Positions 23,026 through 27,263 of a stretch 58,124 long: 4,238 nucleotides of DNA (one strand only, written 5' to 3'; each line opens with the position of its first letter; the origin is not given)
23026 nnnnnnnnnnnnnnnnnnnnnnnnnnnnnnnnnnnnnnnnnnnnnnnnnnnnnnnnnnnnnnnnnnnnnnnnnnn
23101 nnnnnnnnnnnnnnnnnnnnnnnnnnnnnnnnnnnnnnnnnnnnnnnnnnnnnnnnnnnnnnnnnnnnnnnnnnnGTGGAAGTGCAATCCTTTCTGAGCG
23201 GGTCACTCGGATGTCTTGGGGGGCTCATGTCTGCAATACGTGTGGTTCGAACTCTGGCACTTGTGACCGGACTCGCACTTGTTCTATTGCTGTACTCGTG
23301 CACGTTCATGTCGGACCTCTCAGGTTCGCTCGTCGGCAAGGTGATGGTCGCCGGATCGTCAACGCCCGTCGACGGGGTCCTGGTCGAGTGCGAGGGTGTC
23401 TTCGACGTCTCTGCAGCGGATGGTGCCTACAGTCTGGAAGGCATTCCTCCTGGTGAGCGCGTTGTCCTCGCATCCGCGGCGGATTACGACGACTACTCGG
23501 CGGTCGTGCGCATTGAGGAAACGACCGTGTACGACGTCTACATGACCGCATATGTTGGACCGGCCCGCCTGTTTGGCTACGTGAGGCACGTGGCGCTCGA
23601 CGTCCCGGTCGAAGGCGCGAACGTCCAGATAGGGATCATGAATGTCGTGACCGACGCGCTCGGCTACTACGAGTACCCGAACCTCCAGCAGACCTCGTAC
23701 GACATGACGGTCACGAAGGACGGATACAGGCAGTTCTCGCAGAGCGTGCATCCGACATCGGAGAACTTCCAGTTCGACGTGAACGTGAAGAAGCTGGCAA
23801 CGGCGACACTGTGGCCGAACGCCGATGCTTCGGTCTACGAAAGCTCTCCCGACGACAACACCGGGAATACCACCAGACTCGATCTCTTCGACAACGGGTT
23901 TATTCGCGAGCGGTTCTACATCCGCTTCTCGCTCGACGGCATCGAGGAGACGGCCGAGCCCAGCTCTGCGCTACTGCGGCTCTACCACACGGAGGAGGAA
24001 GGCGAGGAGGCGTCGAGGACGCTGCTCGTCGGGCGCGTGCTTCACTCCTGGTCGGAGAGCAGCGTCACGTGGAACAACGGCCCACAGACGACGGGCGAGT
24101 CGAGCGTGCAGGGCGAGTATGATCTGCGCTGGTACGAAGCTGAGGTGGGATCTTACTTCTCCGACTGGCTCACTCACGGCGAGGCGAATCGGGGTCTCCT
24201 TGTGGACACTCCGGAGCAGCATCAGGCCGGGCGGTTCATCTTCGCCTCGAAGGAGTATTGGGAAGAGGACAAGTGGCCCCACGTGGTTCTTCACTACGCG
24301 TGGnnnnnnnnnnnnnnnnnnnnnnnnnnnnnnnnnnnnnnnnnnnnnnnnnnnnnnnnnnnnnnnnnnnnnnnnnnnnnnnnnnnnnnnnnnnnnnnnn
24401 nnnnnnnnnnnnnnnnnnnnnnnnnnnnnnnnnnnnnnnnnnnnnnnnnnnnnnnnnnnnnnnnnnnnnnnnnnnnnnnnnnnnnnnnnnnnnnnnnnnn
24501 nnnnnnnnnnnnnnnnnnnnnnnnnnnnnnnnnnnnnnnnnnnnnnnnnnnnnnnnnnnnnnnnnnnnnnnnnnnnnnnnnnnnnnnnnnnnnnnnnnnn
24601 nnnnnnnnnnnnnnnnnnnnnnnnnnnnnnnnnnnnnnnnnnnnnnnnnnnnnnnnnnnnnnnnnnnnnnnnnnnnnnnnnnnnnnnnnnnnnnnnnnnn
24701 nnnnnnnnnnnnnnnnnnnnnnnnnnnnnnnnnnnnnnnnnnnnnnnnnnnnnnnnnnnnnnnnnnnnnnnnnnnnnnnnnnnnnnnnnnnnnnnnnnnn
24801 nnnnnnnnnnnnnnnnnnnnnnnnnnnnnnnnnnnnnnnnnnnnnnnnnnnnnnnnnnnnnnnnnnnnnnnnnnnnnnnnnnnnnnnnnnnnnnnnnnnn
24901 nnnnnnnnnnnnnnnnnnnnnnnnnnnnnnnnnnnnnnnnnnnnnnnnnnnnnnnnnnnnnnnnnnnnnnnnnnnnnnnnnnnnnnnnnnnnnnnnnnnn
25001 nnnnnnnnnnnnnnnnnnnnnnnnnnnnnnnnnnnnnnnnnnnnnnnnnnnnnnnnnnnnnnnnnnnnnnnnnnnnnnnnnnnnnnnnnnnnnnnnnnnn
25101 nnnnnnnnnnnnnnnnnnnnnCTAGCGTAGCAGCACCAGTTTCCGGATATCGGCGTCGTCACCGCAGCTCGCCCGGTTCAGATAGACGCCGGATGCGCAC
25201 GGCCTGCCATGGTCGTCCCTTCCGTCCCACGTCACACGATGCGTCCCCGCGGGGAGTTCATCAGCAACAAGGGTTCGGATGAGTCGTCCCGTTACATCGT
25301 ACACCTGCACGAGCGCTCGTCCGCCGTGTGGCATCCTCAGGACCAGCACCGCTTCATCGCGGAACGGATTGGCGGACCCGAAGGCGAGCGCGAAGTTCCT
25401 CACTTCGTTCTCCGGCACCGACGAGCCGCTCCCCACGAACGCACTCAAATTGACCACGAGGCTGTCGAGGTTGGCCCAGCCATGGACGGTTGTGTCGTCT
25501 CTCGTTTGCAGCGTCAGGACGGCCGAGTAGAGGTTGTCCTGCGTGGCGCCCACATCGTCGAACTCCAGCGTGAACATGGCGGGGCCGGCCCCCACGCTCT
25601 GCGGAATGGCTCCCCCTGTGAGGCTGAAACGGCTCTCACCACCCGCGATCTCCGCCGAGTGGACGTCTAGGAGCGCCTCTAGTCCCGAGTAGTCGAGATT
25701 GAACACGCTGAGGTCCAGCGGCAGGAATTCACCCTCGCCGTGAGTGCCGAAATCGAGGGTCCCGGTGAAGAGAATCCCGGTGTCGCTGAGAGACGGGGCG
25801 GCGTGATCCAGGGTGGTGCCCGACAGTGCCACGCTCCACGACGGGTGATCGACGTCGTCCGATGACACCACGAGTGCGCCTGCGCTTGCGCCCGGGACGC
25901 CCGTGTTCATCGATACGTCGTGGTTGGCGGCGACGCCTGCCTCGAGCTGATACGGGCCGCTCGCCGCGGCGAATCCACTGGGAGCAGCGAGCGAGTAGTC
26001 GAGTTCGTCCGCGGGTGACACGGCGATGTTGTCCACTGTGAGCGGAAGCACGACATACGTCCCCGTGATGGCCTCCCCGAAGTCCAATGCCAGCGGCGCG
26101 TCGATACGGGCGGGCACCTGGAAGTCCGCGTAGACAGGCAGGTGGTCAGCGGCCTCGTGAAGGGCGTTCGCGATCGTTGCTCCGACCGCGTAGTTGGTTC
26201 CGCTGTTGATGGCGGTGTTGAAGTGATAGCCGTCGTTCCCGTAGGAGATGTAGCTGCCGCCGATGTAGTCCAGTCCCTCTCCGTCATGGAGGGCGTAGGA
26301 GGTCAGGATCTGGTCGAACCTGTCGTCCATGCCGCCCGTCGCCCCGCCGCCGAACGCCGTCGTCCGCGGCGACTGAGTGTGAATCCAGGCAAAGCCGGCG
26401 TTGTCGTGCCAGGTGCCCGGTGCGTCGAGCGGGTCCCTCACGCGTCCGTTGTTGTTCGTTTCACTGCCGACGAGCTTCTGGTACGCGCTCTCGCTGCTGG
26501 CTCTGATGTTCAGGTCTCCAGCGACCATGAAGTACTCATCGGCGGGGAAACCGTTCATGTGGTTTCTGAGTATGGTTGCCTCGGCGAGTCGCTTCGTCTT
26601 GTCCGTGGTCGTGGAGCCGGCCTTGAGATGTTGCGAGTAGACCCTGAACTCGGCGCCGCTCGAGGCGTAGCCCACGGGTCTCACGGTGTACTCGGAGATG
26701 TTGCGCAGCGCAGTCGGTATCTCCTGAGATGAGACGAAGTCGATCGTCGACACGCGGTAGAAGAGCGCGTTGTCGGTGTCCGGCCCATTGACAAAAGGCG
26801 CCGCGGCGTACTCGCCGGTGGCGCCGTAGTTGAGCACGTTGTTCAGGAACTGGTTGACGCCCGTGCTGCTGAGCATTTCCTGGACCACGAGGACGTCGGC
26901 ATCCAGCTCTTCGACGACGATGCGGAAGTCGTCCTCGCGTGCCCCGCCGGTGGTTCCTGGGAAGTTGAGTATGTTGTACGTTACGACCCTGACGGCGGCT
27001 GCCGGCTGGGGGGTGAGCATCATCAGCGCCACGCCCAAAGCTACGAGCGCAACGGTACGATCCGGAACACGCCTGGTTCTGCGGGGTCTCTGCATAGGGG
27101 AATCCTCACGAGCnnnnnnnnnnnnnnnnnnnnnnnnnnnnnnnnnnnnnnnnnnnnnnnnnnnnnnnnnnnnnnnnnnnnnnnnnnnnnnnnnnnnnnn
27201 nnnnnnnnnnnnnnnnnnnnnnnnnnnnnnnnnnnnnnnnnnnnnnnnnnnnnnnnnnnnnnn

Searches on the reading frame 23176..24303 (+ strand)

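Call 36: search_protein_families(library=pfam, proteins=[window:23176-24303:+], max_evalue=0.001)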
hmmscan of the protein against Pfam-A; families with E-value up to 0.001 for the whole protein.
window:23176-24303:+ (376 aa): 5 families
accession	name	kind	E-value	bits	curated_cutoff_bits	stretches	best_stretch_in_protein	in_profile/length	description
PF24517.2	CBM96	-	1.2e-21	77.6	26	1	209-363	2-155/164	Carbohydrate-binding module family 96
PF13620.12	CarboxypepD_reg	-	2.2e-14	54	32.3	2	133-192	3-68/82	Carboxypeptidase regulatory-like domain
PF13715.12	CarbopepD_reg_2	-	3.3e-10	40.3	32.2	1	135-204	4-74/88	CarboxypepD_reg-like domain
PF17210.9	SdrD_B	-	0.00033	21.3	29.7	0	154-207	39-92/112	SdrD B-like domain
PF08308.17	PEGA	-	0.00076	19.8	20.8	0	167-204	29-67/71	PEGA domain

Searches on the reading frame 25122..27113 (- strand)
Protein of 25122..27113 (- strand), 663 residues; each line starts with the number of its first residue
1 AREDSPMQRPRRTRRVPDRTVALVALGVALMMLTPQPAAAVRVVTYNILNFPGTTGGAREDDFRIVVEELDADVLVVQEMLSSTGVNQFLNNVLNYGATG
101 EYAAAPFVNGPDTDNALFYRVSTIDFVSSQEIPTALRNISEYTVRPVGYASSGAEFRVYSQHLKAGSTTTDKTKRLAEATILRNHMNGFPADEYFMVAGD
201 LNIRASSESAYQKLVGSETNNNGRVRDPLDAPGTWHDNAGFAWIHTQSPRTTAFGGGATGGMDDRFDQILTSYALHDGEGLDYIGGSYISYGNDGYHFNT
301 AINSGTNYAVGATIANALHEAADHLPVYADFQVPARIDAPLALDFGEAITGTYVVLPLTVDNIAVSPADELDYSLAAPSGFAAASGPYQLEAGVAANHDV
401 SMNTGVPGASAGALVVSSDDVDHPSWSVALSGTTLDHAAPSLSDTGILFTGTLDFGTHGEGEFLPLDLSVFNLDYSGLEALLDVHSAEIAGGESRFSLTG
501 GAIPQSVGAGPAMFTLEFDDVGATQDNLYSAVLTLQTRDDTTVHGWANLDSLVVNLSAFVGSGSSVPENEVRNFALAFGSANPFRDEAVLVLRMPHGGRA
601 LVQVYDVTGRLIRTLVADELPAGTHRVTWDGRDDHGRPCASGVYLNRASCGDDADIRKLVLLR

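Call 36: search_protein_families(library=pfam, proteins=[window:25122-27113:-], max_evalue=0.001)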
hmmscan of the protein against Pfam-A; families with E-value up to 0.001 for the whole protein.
window:25122-27113:- (663 aa): 2 families
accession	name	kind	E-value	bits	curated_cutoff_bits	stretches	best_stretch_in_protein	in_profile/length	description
PF13860.13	FlgD_ig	-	1.4e-10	41.5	27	1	601-645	26-70/79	FlgD Ig-like domain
PF03372.29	Exo_endo_phos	-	4.7e-07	30.2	24.5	1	44-273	1-204/225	Endonuclease/Exonuclease/phosphatase family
